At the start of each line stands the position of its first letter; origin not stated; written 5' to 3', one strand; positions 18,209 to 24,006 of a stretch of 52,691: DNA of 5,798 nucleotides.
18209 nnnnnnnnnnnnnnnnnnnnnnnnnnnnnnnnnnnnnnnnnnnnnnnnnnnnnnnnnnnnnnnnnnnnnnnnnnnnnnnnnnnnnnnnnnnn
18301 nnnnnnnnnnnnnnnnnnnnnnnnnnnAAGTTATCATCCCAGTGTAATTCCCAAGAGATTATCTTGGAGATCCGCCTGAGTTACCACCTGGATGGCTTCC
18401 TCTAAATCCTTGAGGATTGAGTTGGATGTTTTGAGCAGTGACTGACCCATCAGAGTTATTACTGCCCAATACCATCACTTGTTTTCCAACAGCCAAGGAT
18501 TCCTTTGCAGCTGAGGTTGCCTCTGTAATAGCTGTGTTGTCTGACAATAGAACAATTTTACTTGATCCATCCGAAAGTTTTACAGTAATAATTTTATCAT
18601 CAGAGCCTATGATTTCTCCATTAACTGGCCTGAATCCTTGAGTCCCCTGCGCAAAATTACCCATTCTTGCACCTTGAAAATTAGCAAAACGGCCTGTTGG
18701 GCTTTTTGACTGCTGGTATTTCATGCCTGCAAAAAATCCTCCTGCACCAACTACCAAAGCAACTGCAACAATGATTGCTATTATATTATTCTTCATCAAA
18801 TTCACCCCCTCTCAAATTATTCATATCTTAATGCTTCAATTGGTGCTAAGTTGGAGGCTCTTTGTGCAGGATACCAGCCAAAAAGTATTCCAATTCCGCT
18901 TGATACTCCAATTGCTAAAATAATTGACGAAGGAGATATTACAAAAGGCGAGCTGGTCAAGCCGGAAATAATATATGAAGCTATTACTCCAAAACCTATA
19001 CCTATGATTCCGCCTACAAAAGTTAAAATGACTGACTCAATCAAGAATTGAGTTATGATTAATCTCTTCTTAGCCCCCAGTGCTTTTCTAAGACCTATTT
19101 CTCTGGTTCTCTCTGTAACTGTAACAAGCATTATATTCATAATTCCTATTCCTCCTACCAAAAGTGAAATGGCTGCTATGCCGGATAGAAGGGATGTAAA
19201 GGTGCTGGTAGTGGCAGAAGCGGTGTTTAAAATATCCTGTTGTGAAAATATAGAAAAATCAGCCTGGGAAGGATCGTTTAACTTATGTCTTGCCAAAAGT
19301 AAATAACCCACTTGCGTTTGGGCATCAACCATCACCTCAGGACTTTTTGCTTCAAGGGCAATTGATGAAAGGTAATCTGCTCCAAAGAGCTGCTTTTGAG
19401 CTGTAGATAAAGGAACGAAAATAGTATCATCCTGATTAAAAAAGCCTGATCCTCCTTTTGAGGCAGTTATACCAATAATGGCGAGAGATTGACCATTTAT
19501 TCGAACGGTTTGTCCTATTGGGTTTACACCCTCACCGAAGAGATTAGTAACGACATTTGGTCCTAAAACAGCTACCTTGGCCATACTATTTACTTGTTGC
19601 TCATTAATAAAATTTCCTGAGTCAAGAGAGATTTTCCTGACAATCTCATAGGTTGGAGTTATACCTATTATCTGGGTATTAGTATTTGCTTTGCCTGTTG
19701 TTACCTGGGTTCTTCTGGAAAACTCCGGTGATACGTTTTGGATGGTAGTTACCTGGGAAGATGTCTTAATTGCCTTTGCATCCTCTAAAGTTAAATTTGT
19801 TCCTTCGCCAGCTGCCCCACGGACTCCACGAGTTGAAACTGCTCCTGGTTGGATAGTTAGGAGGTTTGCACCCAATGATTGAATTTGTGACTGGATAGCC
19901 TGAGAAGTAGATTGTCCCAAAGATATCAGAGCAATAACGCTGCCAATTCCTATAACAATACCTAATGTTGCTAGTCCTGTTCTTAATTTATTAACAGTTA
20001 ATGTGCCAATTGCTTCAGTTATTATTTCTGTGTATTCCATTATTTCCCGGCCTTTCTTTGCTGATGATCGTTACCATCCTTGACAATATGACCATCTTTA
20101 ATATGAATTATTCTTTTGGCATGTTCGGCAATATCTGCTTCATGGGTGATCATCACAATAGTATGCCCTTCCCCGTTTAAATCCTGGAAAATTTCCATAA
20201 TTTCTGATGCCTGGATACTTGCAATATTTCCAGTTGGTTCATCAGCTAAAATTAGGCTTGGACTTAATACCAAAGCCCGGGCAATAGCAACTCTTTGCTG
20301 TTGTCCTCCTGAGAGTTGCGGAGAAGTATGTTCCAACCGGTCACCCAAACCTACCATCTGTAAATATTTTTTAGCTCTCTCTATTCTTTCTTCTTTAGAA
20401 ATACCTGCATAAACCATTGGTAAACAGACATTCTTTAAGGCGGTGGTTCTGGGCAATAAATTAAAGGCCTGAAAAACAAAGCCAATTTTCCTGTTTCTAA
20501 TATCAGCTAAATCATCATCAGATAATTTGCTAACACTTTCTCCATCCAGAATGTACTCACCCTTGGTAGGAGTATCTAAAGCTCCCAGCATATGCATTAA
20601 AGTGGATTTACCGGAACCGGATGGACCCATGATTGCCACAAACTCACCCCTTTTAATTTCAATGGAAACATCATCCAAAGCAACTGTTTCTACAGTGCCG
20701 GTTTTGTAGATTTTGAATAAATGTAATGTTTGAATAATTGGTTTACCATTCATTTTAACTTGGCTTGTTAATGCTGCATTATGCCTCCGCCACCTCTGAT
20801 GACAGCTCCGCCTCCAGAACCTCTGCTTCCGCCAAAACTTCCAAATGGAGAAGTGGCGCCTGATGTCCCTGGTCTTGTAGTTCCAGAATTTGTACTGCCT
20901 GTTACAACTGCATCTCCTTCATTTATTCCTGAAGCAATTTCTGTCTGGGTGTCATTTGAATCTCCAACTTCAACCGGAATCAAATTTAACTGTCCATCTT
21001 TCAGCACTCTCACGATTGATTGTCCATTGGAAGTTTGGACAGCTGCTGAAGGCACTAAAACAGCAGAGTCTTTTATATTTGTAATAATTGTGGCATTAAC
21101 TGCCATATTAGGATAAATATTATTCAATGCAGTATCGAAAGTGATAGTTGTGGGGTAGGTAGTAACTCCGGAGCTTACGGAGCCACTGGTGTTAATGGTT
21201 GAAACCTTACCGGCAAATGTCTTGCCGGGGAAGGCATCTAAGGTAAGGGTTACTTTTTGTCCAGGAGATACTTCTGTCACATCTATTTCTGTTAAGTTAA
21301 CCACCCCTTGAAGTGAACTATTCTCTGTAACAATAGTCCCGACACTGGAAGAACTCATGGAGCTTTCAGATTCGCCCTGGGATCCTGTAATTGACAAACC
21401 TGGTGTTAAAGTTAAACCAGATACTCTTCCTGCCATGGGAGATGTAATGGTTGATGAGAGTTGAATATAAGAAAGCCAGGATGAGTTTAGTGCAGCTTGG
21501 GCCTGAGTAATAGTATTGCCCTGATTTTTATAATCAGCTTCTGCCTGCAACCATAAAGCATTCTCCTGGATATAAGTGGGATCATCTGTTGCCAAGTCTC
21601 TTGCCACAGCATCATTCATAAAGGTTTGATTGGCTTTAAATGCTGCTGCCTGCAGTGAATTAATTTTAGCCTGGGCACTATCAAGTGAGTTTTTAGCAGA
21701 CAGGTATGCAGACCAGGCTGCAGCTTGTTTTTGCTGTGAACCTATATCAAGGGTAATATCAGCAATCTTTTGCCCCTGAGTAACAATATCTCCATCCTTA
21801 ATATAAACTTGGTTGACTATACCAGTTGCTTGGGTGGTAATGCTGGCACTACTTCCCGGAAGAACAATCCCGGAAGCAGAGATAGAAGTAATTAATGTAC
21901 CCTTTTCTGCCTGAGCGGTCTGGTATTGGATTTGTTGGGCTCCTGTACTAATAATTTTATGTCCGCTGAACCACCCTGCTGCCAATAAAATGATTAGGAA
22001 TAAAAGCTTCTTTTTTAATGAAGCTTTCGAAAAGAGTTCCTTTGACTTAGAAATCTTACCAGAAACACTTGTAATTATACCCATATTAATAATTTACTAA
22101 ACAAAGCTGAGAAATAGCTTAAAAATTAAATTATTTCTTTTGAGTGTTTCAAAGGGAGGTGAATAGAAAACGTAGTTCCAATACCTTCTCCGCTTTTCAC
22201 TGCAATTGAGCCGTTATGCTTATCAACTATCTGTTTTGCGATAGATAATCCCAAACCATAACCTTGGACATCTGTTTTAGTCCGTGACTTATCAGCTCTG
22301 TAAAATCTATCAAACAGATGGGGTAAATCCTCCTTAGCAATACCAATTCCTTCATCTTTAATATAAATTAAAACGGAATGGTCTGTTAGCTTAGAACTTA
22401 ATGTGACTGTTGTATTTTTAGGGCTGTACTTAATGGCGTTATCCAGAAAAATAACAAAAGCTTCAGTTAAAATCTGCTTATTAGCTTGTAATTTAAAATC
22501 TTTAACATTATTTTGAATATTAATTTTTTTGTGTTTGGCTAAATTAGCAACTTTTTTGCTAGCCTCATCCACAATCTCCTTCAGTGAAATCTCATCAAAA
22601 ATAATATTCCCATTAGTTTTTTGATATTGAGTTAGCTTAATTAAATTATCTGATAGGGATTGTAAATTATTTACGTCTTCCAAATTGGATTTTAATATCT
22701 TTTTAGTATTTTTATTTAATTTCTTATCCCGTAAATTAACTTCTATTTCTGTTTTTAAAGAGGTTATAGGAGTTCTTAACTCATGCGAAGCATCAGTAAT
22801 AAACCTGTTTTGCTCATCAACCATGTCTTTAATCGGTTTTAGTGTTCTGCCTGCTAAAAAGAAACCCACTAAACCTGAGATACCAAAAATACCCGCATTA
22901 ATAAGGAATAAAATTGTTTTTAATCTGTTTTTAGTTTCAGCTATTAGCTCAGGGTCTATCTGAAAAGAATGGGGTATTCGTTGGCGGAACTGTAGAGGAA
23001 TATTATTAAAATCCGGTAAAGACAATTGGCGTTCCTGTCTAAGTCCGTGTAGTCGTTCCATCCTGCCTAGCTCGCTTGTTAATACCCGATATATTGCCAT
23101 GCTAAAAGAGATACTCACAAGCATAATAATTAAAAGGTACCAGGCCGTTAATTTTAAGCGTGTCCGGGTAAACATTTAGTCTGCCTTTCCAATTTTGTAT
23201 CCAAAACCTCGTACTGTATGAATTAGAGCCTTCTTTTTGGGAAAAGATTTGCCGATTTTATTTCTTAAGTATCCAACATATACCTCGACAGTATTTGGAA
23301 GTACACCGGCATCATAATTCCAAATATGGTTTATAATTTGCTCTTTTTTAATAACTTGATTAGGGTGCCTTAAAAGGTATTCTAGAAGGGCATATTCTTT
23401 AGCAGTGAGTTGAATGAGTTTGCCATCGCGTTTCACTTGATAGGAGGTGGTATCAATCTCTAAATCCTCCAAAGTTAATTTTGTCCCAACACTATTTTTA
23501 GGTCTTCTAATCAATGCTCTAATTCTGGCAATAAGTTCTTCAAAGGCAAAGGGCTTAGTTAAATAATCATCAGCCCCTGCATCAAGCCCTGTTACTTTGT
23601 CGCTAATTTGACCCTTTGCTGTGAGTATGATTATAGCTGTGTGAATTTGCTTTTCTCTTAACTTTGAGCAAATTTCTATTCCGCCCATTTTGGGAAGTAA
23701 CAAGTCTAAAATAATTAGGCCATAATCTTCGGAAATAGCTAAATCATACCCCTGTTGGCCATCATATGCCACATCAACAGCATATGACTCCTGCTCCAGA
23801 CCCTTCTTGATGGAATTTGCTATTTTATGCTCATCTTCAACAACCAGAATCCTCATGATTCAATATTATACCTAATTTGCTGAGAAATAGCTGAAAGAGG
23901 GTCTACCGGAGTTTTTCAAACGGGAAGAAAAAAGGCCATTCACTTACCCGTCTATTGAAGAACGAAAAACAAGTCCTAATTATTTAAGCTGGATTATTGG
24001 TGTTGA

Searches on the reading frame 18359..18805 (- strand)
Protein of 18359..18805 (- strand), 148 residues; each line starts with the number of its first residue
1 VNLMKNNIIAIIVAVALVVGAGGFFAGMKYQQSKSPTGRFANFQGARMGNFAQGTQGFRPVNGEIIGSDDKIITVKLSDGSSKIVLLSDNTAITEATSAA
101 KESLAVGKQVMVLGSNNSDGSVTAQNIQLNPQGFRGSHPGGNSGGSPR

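Call 19: search_protein_families(library=pfam, proteins=[window:18359-18805:-], max_evalue=0.001)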
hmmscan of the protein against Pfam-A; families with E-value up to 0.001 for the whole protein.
window:18359-18805:- (148 aa): 1 family
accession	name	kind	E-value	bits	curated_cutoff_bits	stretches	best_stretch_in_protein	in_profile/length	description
PF18914.6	DUF5666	-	2.1e-06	28.4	27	1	73-127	12-59/60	Domain of unknown function (DUF5666)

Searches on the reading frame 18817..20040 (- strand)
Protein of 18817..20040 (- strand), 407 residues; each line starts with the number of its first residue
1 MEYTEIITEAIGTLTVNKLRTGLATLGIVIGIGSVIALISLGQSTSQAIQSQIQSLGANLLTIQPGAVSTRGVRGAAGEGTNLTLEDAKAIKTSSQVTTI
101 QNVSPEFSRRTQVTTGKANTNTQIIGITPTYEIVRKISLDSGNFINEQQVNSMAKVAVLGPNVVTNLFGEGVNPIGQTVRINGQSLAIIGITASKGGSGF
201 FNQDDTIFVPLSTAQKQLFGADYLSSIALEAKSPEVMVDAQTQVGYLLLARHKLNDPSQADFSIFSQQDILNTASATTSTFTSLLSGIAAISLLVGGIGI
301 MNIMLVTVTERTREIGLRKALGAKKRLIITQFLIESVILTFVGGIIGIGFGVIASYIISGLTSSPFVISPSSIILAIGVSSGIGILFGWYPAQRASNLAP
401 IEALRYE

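Call 19: search_protein_families(library=pfam, proteins=[window:18817-20040:-], max_evalue=0.001)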
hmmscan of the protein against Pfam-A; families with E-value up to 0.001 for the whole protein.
window:18817-20040:- (407 aa): 2 families
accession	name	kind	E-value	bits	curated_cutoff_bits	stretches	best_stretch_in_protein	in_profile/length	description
PF12704.14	MacB_PCD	-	6.3e-45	154.5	27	1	21-244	1-204/207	MacB-like periplasmic core domain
PF02687.27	FtsX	-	5.9e-23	81.6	25.5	1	288-399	3-119/120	FtsX-like permease C-terminal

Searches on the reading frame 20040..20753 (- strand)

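Call 19: search_protein_families(library=pfam, proteins=[window:20040-20753:-], max_evalue=0.001)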
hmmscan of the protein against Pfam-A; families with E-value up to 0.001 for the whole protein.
window:20040-20753:- (237 aa): 6 families
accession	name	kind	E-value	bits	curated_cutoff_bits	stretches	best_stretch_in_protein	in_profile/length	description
PF00005.33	ABC_tran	-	4.3e-35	121.7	25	1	26-174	1-136/137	ABC transporter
PF13555.12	AAA_29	-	3.5e-05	23.9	27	1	27-58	13-44/61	P-loop containing region of AAA domain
PF02463.25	SMC_N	-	0.00033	20.6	40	0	36-54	24-42/220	RecF/RecN/SMC N terminal domain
PF13304.12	AAA_21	-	0.00035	21.2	27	0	38-60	1-36/304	AAA domain, putative AbiEii toxin, Type IV TA system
PF25199.1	nSTAND_NTPase5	-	0.00089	19.5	34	0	34-54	39-59/145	Novel STAND NTPase 5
PF20720.3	nSTAND3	-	0.00095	19.3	27.2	0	21-56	2-37/155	Novel STAND NTPase 3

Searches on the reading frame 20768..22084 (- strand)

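Call 8: search_protein_families(library=pfam, proteins=[window:20768-22084:-], max_evalue=0.01)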
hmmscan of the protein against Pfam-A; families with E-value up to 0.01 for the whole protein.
window:20768-22084:- (438 aa): 4 families
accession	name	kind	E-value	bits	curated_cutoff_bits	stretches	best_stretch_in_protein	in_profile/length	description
PF16576.10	HlyD_D23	-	1.1e-10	41.6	30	1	80-299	20-186/214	Barrel-sandwich domain of CusB or HlyD membrane-fusion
PF13437.12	HlyD_3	-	2.9e-09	38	22.2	1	212-318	1-95/106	HlyD family secretion protein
PF00364.28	Biotin_lipoyl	-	9.4e-05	22.6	22.1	0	80-110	43-73/73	Biotin-requiring enzyme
PF13533.13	Biotin_lipoyl_2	-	0.00024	21.3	29.8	1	82-110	3-31/32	Biotin-lipoyl like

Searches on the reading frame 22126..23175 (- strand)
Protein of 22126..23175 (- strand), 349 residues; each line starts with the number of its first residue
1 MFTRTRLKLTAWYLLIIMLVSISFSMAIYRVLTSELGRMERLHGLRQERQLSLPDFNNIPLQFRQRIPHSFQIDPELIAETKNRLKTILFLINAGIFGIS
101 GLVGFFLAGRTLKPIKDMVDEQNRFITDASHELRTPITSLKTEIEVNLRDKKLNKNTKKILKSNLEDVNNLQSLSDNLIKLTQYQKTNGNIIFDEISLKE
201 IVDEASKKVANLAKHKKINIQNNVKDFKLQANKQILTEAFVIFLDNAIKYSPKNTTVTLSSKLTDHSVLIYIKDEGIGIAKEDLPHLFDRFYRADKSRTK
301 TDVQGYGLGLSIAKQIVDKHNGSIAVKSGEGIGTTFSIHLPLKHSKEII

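Call 8: search_protein_families(library=pfam, proteins=[window:22126-23175:-], max_evalue=0.01)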
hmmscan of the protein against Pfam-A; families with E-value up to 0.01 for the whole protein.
window:22126-23175:- (349 aa): 4 families
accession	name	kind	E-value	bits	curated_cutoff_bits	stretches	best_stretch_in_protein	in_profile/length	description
PF02518.31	HATPase_c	-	4.4e-28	98.4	26.4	1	235-343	5-110/111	Histidine kinase-, DNA gyrase B-, and HSP90-like ATPase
PF00512.31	HisKA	-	2e-11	44.2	26.9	1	122-183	2-62/66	His Kinase A (phospho-acceptor) domain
PF14501.12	HATPase_c_5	-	1.2e-06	28.8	22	1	236-331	6-93/102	GHKL domain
PF13589.12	HATPase_c_3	-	3.6e-05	24.2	25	1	239-339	6-106/137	Histidine kinase-, DNA gyrase B-, and HSP90-like ATPase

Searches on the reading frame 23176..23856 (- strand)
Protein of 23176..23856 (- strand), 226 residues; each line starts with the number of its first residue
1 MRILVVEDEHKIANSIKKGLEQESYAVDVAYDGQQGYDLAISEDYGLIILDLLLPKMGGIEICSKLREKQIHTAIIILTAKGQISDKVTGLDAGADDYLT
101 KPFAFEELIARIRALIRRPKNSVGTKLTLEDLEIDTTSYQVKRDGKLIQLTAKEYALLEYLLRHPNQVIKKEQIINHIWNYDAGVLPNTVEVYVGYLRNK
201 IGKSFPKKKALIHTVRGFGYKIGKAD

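Call 8: search_protein_families(library=pfam, proteins=[window:23176-23856:-], max_evalue=0.01)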
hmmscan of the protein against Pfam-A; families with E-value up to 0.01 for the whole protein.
window:23176-23856:- (226 aa): 2 families
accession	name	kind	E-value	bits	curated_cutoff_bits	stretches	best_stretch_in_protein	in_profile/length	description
PF00072.30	Response_reg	-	5.1e-31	107.5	30.2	1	3-113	1-111/111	Response regulator receiver domain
PF00486.34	Trans_reg_C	-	8.5e-27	93.5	26.2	1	146-221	2-76/77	Transcriptional regulatory protein, C terminal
